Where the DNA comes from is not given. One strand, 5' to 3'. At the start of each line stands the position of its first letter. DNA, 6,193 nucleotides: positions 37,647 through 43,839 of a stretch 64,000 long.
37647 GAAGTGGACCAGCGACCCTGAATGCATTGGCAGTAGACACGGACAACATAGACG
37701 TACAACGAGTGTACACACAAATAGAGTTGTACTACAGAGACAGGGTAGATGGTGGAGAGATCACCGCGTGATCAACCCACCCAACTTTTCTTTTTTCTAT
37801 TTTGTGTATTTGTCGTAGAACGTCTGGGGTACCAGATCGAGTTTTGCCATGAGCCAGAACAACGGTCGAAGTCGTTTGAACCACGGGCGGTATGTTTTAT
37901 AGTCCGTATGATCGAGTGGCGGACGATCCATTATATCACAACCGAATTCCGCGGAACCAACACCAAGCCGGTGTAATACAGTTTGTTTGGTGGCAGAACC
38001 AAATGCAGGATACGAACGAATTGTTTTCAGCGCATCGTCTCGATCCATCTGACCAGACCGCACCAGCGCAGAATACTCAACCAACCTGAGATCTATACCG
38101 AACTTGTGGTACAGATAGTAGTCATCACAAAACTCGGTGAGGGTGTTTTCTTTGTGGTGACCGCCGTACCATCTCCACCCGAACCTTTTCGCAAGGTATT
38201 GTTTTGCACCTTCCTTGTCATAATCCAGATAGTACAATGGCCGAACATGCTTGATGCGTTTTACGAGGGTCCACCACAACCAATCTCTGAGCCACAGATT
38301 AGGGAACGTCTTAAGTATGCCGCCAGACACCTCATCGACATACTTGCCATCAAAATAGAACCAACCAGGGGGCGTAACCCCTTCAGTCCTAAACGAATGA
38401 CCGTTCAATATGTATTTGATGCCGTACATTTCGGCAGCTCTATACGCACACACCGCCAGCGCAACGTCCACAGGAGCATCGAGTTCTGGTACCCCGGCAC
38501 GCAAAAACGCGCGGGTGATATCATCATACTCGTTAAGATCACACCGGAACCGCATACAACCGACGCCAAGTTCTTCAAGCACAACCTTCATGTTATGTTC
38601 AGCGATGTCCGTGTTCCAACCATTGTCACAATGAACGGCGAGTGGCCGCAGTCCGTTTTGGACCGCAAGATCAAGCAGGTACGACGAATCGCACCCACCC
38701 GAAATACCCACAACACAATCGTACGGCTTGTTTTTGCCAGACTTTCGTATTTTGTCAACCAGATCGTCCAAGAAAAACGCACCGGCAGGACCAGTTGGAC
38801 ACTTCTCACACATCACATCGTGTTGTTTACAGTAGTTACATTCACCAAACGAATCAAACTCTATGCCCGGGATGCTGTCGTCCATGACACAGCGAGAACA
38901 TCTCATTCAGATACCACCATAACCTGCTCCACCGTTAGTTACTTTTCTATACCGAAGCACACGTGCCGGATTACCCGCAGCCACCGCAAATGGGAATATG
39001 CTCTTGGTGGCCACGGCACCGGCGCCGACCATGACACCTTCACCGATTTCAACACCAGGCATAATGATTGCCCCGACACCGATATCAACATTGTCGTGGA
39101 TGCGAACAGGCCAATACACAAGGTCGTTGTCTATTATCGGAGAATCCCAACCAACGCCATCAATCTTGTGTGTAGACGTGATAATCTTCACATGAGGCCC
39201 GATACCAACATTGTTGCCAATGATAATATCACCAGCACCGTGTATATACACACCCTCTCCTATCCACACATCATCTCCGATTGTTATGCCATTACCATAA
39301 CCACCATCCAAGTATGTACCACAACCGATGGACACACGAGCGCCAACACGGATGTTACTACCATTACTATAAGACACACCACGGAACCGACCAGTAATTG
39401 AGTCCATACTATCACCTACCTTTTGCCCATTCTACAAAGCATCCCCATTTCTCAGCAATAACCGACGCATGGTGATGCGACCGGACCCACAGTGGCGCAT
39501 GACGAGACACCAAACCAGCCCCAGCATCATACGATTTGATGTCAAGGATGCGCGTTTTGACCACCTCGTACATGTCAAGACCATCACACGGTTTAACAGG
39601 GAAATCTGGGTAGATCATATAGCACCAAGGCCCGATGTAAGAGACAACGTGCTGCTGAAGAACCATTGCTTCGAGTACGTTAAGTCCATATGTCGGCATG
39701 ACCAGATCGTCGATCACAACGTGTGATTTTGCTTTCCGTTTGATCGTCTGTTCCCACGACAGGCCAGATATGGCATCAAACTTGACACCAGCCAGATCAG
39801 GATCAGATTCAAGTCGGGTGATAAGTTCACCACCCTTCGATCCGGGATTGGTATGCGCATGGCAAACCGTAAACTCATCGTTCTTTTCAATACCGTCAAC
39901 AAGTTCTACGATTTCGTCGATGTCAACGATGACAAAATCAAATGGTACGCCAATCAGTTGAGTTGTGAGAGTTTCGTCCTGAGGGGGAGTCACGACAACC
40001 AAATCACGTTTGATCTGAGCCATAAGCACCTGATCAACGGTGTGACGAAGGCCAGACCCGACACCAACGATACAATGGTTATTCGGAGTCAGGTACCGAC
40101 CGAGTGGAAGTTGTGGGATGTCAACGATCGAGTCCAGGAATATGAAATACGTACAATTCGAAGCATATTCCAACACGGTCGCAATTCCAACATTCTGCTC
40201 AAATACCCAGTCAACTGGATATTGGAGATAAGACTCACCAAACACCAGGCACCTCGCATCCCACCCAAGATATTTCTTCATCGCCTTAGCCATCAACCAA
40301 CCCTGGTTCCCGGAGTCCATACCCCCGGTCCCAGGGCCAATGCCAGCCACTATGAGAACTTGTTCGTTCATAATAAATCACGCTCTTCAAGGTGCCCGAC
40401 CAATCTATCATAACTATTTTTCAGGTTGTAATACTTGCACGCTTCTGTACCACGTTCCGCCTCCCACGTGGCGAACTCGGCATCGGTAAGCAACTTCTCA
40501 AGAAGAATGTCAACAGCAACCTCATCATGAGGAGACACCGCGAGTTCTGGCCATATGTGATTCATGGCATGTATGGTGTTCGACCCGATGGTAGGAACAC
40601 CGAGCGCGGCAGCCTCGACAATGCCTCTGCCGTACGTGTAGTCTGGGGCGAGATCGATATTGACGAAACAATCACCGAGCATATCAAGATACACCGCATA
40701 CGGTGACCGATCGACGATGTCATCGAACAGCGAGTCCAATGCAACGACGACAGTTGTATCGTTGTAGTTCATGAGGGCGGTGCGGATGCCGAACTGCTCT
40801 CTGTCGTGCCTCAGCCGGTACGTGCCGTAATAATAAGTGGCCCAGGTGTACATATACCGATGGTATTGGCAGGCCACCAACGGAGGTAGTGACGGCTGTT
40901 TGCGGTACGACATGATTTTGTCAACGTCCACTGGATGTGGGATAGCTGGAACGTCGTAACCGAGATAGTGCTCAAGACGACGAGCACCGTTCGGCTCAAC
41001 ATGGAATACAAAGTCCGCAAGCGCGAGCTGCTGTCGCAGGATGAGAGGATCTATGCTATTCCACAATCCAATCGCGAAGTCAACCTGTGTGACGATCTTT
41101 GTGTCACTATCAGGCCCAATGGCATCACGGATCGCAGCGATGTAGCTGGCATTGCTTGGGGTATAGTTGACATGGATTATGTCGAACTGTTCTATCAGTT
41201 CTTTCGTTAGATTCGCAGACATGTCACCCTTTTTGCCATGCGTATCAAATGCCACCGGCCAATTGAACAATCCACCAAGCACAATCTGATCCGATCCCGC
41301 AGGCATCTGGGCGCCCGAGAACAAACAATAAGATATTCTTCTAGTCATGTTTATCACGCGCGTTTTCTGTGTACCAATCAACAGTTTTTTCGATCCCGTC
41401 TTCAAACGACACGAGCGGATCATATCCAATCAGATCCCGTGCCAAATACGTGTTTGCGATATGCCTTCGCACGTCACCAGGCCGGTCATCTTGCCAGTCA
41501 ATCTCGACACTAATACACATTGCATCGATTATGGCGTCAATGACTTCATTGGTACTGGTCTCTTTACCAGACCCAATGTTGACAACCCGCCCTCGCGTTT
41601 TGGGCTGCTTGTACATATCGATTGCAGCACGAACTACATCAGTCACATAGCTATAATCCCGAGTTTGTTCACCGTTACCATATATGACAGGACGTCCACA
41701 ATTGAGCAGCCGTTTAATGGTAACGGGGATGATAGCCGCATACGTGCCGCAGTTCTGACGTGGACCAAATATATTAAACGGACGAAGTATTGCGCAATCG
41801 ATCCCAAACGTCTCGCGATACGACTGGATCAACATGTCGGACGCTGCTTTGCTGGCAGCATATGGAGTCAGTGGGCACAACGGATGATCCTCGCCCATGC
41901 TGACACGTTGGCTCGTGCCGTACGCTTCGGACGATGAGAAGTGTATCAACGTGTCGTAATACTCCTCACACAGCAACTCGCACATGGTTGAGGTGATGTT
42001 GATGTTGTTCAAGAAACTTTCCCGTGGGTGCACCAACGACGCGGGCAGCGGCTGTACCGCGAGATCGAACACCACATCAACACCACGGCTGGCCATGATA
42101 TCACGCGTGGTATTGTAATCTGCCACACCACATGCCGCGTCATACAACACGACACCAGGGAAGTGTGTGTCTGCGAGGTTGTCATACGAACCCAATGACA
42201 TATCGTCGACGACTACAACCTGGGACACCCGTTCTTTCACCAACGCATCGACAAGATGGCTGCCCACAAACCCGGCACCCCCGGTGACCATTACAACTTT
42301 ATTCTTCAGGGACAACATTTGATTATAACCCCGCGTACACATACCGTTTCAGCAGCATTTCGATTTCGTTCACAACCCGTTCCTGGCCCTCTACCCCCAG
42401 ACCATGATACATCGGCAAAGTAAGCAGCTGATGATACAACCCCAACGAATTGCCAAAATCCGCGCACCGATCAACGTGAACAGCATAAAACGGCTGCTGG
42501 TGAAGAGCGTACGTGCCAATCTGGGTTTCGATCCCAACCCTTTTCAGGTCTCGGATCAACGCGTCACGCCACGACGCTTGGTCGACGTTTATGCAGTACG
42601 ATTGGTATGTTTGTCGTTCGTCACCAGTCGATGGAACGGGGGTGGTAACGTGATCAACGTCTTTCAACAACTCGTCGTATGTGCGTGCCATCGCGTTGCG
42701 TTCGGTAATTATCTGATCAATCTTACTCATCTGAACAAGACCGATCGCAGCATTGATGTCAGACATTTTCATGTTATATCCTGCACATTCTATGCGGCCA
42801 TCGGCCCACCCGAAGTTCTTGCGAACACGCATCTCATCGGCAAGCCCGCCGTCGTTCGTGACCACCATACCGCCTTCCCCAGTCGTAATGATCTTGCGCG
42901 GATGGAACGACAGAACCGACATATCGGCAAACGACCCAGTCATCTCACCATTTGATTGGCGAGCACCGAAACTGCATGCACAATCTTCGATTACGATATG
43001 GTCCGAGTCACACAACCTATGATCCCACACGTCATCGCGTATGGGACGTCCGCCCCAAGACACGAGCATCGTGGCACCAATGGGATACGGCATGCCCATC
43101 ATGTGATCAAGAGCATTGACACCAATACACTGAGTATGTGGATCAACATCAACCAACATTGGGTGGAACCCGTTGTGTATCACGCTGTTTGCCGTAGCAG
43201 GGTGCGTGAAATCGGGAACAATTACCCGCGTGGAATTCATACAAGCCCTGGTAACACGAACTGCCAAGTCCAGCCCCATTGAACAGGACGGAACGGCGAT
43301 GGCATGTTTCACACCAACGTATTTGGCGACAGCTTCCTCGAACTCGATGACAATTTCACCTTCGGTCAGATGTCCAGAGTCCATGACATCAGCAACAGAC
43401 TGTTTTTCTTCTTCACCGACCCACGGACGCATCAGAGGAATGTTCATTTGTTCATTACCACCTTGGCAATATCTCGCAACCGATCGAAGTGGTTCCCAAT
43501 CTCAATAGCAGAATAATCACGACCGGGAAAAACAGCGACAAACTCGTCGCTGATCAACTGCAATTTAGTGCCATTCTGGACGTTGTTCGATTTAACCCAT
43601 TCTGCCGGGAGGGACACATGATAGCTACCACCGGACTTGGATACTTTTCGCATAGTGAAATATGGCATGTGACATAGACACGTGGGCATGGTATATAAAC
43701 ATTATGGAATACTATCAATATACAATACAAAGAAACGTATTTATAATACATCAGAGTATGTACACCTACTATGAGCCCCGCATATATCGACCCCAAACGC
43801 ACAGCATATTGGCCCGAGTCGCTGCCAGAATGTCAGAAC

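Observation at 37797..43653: Complete virus-encoded amino/amidino-sugar pathway with two glycosyltransferases placed between capsid operons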

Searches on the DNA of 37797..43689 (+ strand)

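Call 10: search_dna_similar(query=window:37797-43689:+, collection=phages, mode=distant)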
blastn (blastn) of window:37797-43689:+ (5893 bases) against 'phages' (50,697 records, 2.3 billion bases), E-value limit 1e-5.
No match.
